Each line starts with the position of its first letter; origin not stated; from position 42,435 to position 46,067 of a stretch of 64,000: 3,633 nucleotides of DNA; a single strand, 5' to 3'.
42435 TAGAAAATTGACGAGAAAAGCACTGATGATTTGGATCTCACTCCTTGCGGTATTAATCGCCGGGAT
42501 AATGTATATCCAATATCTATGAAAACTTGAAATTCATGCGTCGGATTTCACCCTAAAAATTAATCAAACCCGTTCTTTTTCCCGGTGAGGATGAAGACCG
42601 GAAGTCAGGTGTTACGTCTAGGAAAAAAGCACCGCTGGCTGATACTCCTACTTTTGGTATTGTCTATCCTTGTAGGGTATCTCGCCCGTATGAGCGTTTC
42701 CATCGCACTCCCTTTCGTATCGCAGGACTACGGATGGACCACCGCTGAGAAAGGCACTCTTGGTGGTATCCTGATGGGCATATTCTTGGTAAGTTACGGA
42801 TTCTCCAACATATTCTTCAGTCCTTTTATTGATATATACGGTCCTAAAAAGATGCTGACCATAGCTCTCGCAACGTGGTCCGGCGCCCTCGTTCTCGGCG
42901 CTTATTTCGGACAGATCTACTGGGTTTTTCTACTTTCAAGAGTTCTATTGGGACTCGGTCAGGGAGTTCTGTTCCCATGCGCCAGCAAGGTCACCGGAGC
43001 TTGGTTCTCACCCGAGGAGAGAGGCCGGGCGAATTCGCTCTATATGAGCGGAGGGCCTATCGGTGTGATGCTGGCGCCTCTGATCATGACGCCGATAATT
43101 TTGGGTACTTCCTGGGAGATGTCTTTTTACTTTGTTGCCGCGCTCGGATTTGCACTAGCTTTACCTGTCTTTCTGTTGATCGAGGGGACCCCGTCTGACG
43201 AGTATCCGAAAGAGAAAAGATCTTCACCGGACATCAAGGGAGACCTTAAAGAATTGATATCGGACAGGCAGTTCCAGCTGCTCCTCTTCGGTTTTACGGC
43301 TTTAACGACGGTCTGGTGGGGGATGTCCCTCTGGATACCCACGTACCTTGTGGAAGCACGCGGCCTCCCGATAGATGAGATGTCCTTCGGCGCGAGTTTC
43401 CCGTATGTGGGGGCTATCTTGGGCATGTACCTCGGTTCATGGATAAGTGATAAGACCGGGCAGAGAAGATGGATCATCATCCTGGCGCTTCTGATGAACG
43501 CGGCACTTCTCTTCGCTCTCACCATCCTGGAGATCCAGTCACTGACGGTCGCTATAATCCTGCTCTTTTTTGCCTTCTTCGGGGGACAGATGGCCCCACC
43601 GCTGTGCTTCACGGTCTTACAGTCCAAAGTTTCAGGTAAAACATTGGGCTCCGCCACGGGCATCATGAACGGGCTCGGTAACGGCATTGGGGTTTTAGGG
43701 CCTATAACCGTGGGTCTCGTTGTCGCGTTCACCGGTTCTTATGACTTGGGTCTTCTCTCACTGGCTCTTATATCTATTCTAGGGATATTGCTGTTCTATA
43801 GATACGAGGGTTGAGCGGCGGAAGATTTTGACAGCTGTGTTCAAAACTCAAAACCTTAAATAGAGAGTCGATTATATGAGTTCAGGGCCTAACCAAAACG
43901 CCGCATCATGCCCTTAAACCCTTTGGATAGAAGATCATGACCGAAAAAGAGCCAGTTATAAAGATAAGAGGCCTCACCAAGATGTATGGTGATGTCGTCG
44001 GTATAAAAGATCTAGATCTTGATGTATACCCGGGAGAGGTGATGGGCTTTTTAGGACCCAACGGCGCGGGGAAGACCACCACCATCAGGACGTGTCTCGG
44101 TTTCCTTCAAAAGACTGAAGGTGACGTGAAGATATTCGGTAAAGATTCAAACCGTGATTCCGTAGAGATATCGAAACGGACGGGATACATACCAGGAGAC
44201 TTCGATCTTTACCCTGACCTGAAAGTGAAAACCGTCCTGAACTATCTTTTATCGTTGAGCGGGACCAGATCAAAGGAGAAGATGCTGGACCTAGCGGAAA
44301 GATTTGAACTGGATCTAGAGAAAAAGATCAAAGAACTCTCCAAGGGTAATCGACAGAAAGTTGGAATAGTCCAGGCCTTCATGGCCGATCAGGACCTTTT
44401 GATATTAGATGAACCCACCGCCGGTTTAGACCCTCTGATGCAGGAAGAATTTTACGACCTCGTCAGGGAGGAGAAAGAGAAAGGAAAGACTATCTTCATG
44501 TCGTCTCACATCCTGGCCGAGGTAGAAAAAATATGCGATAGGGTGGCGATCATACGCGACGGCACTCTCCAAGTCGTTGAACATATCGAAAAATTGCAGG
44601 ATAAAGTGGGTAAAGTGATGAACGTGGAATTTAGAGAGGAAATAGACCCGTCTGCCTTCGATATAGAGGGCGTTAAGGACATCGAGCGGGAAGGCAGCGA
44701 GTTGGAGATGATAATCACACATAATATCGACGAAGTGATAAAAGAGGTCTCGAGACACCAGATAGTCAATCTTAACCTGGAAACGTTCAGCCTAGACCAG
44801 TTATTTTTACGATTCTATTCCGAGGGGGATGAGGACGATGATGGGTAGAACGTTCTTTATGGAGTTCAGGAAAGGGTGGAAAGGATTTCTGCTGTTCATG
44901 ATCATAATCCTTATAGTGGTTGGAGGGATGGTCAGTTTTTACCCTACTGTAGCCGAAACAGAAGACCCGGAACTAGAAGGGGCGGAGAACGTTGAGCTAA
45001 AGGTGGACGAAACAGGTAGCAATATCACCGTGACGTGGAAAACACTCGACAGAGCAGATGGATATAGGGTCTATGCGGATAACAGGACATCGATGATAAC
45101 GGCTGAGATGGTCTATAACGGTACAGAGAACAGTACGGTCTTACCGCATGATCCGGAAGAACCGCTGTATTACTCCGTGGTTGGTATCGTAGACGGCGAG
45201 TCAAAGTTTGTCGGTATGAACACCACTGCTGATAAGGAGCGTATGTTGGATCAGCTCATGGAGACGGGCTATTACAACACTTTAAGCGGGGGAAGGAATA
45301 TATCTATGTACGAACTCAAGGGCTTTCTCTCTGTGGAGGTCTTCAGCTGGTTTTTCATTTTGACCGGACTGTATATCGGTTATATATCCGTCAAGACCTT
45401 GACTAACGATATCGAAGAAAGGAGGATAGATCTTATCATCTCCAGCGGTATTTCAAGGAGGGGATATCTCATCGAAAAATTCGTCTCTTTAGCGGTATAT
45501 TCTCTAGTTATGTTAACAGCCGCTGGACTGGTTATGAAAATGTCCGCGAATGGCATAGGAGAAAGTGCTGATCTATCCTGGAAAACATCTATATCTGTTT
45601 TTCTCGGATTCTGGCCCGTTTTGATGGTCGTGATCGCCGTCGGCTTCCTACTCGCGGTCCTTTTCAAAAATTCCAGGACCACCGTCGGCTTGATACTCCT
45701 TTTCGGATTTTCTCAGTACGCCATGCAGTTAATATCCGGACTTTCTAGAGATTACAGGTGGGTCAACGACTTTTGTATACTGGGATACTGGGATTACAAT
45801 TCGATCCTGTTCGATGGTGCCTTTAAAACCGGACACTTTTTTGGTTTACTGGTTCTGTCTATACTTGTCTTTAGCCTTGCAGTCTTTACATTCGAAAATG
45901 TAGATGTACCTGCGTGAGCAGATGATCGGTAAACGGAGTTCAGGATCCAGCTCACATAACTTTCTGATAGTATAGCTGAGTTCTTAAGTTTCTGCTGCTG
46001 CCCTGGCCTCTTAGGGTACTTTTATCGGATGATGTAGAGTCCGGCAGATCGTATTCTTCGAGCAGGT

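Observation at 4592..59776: Shared C-terminal anchor signature, [S/H/D]YWW[LF] plus TM helix plus long acidic tail, on unrelated surface proteins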

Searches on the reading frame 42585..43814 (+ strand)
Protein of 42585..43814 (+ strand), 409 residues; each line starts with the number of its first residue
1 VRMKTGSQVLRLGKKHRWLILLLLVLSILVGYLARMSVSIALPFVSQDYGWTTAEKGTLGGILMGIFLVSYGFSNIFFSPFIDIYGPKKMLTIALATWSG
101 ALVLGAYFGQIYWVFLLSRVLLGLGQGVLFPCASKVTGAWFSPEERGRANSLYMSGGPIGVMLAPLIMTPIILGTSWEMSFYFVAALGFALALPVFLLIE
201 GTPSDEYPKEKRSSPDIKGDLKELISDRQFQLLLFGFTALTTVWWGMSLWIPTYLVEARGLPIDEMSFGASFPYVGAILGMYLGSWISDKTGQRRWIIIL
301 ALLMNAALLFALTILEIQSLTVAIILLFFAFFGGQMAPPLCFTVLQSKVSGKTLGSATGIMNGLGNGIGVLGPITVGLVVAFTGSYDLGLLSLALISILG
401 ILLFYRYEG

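Call 77: search_protein_families(library=pfam, proteins=[window:42585-43814:+], max_evalue=0.1)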
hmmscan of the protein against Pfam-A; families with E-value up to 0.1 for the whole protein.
window:42585-43814:+ (409 aa): 5 families
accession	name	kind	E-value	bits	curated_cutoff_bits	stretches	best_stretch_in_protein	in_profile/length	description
PF07690.21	MFS_1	-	5.8e-65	219.9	33.4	2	24-373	1-347/347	Major Facilitator Superfamily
PF00083.30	Sugar_tr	-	1.1e-08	34.8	22.3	1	34-198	17-191/452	Sugar (and other) transporter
PF06779.20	MFS_4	-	3.3e-06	27.1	26.3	1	94-403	65-362/364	Uncharacterised MFS-type transporter YbfB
PF12832.13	MFS_1_like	-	6.8e-06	25.8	25.2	2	252-334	23-106/373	MFS_1 like family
PF13139.11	DUF3981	-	0.0072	17.1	25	1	24-75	54-103/115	Domain of unknown function (DUF3981)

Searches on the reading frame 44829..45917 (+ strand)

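Call 14: search_protein_families(library=ncbifam, proteins=[window:44829-45917:+], max_evalue=1)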
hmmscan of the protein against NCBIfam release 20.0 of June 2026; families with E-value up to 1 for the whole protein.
window:44829-45917:+ (362 aa): 2 families
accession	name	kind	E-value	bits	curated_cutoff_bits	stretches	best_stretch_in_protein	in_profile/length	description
NF047564.1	PSM_export_PmtD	equivalog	1.5e-06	28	220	1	169-308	51-190/242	phenol-soluble modulin export ABC transporter permease subunit PmtD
NF033218.1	anchor_AmaP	equivalog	0.32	10.7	55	1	220-284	8-75/166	alkaline shock response membrane anchor protein AmaP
